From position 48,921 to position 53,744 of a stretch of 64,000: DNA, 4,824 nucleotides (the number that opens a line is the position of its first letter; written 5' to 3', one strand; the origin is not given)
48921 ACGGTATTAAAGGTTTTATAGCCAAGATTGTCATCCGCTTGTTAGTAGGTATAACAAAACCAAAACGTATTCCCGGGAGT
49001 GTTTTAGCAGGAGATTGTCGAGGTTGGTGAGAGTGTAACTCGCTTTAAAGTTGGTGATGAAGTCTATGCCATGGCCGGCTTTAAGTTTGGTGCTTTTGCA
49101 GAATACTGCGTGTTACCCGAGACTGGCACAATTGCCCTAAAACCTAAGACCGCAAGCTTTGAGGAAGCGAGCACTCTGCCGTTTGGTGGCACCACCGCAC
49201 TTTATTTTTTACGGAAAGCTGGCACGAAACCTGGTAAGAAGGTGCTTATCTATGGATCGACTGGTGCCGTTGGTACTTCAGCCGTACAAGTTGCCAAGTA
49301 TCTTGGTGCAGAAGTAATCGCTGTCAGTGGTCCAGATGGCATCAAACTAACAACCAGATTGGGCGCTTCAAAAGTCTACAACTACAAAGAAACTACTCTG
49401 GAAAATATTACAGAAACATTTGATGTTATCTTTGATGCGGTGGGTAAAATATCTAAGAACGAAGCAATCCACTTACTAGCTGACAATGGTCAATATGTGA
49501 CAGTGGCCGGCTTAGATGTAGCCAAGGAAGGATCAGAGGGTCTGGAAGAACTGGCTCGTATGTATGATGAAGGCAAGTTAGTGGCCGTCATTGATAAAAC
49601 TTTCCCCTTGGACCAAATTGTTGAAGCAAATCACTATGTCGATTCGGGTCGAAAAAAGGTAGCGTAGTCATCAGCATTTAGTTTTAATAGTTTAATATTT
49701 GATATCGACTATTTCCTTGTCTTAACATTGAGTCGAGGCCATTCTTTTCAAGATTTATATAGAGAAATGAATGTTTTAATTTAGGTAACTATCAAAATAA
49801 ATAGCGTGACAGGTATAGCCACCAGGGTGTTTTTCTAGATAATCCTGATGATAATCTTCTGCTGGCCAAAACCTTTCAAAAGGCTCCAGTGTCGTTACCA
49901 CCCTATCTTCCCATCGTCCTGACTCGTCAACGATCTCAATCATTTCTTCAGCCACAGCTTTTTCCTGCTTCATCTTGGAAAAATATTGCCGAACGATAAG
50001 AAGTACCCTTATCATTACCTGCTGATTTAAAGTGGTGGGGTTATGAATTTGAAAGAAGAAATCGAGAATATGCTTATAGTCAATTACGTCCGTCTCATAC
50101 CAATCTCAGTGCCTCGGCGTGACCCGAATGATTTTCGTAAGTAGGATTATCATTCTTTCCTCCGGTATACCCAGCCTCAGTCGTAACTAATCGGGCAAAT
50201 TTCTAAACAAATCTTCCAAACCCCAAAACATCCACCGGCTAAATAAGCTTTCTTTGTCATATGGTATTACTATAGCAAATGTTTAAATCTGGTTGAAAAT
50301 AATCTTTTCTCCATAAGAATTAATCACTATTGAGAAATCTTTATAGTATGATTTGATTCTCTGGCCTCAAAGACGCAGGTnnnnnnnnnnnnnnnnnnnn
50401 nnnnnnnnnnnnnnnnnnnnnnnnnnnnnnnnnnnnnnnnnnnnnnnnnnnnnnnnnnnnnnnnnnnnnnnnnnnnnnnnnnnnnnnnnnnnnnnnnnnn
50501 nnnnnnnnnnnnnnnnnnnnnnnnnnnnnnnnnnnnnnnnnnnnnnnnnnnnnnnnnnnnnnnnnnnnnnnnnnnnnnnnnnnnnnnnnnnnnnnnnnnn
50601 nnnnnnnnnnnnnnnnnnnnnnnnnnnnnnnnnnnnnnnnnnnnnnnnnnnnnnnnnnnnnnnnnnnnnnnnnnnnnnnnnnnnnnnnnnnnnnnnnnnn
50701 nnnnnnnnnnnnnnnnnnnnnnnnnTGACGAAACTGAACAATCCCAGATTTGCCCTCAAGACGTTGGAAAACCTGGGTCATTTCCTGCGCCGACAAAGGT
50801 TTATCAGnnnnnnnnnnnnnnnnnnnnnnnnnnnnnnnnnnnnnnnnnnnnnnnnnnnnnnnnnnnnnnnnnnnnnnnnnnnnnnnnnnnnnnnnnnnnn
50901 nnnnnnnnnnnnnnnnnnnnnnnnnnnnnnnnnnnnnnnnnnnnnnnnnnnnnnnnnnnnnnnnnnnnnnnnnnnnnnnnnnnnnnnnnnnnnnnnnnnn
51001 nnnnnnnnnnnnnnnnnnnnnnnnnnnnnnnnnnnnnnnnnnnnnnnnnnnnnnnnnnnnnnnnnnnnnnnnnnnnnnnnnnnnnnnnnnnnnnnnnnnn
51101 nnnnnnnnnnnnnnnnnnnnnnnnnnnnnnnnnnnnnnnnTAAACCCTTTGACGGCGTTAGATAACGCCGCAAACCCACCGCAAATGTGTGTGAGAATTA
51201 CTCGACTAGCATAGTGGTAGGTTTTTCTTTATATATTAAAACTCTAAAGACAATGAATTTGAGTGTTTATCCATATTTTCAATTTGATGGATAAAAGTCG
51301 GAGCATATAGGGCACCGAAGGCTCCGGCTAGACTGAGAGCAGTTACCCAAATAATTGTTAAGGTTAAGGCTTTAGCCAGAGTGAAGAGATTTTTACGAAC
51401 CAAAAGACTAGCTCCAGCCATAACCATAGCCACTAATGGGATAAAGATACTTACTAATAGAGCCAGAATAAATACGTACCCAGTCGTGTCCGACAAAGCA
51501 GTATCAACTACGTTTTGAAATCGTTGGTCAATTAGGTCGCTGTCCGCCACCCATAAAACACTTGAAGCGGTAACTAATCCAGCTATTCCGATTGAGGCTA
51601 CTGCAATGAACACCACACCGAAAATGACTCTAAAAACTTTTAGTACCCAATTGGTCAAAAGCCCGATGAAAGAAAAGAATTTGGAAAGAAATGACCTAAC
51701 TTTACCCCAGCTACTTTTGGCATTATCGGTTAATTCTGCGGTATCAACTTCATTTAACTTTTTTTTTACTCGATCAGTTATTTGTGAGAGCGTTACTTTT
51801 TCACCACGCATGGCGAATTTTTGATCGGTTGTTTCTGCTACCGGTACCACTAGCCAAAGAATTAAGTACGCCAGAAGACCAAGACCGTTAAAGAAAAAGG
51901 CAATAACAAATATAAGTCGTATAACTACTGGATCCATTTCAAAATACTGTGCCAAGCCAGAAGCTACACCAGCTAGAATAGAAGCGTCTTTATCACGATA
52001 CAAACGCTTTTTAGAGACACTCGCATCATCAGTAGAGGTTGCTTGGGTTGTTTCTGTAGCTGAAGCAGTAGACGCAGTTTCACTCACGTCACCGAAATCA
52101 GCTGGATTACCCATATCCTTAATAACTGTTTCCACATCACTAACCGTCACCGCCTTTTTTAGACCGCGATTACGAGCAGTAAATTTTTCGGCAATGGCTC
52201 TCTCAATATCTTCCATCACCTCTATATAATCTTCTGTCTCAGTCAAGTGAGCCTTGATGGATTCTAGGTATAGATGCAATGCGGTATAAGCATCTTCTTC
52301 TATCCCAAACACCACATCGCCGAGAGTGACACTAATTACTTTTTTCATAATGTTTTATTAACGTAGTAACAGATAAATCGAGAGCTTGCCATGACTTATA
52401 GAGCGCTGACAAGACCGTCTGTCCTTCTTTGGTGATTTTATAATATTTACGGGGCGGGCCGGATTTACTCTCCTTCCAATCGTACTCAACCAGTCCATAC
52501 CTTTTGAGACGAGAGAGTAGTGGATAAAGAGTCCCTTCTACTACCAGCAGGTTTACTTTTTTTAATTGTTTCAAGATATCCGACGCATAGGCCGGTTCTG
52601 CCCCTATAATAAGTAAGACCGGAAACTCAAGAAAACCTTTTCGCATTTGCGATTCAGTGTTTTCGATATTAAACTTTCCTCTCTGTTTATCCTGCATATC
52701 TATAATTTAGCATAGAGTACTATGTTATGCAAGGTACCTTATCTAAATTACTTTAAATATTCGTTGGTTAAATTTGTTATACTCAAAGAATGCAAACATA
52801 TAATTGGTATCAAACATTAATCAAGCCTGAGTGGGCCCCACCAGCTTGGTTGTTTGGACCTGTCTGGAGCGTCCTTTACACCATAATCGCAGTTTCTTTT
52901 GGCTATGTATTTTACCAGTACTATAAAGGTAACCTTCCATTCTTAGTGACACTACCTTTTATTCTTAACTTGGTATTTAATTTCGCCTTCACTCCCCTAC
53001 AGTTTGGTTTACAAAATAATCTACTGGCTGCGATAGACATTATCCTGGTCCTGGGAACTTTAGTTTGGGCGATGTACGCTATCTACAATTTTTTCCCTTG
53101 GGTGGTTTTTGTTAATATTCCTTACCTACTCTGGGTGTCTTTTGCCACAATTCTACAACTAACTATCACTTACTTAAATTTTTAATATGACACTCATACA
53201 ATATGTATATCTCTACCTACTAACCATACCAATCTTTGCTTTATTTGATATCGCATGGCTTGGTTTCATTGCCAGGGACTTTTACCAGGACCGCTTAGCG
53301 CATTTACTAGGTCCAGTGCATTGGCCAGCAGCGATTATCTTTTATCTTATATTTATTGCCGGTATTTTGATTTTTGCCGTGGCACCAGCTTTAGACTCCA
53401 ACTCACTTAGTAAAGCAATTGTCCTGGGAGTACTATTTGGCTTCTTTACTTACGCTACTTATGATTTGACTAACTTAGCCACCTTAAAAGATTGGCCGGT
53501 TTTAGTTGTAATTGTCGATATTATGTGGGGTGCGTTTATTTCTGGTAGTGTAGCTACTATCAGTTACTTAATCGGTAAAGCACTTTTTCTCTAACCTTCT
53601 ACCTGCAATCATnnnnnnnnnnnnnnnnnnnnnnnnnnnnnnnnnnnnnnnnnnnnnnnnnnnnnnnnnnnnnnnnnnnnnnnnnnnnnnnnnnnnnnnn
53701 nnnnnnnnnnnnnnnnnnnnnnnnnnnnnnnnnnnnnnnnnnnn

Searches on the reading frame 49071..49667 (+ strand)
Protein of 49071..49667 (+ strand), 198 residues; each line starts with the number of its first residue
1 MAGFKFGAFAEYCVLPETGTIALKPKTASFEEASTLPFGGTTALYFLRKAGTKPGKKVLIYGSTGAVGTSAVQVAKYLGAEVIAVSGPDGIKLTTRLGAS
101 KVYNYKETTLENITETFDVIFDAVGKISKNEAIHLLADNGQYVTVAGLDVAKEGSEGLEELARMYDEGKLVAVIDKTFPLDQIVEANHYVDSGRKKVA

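Call 73: search_protein_families(library=pfam, proteins=[window:49071-49667:+], max_evalue=0.001)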
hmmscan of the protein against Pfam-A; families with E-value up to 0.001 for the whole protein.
window:49071-49667:+ (198 aa): 4 families
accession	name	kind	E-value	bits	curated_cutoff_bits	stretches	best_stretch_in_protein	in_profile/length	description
PF13602.12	ADH_zinc_N_2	-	1.3e-17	65.4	27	2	154-195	87-128/134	Zinc-binding dehydrogenase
PF00107.32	ADH_zinc_N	-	5.3e-15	56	31.8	1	66-150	1-91/129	Zinc-binding dehydrogenase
PF00208.27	ELFV_dehydrog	-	0.00058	20.1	23.4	1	52-91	27-67/241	Glutamate/Leucine/Phenylalanine/Valine dehydrogenase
PF01262.27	AlaDh_PNT_C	-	0.00077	19.4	23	0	51-124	25-100/214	Alanine dehydrogenase/PNT, C-terminal domain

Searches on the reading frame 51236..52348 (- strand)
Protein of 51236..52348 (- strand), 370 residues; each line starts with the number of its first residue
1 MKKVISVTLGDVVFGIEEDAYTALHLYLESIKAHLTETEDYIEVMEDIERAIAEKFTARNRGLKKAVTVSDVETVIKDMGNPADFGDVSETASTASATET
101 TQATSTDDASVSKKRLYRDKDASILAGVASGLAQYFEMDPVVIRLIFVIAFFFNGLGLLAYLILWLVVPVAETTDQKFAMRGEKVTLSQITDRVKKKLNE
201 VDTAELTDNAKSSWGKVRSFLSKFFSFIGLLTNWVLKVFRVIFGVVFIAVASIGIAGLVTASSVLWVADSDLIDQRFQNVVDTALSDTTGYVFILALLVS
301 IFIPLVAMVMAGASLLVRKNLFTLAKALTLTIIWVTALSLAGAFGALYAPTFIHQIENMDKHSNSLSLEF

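Call 31: search_protein_families(library=pfam, proteins=[window:51236-52348:-], max_evalue=0.01)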
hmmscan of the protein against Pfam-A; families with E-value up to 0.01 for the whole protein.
window:51236-52348:- (370 aa): 2 families
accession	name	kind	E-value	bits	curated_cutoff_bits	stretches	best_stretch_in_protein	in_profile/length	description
PF04024.17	PspC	-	1.1e-22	80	25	1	114-170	1-57/58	PspC domain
PF22571.1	LiaI-LiaF-TM_PspC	-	2.9e-16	59.9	27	1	216-349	7-139/142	PspC transmembrane region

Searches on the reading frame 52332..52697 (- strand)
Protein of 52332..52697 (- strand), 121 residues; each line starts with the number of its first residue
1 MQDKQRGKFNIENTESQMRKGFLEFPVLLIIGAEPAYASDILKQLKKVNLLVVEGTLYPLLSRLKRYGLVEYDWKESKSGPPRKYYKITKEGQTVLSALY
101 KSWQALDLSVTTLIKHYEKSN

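Call 31: search_protein_families(library=pfam, proteins=[window:52332-52697:-], max_evalue=0.01)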
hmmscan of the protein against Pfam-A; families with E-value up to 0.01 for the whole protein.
window:52332-52697:- (121 aa): 1 family
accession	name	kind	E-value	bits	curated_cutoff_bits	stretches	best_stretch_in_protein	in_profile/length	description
PF03551.20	PadR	-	3.8e-19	68.9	27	1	27-97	1-74/75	Transcriptional regulator PadR-like family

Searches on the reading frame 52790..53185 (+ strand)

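Call 73: search_protein_families(library=pfam, proteins=[window:52790-53185:+], max_evalue=0.001)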
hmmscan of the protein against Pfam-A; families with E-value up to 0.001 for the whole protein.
window:52790-53185:+ (131 aa): 1 family
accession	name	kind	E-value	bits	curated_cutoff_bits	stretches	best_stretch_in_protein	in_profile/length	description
PF03073.20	TspO_MBR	-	2.2e-28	99.3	24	1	3-128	20-144/145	TspO/MBR family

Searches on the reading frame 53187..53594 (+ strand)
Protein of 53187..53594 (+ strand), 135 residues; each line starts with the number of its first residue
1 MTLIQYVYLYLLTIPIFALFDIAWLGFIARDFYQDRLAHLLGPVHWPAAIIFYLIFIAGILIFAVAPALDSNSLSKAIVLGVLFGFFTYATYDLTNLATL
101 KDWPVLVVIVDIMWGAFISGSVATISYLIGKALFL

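Call 73: search_protein_families(library=pfam, proteins=[window:53187-53594:+], max_evalue=0.001)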
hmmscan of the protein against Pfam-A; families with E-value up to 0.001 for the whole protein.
window:53187-53594:+ (135 aa): 1 family
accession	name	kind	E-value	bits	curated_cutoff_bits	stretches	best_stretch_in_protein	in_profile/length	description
PF09945.14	DUF2177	-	2.9e-45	153.8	26.9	1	6-128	1-124/124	Predicted membrane protein (DUF2177)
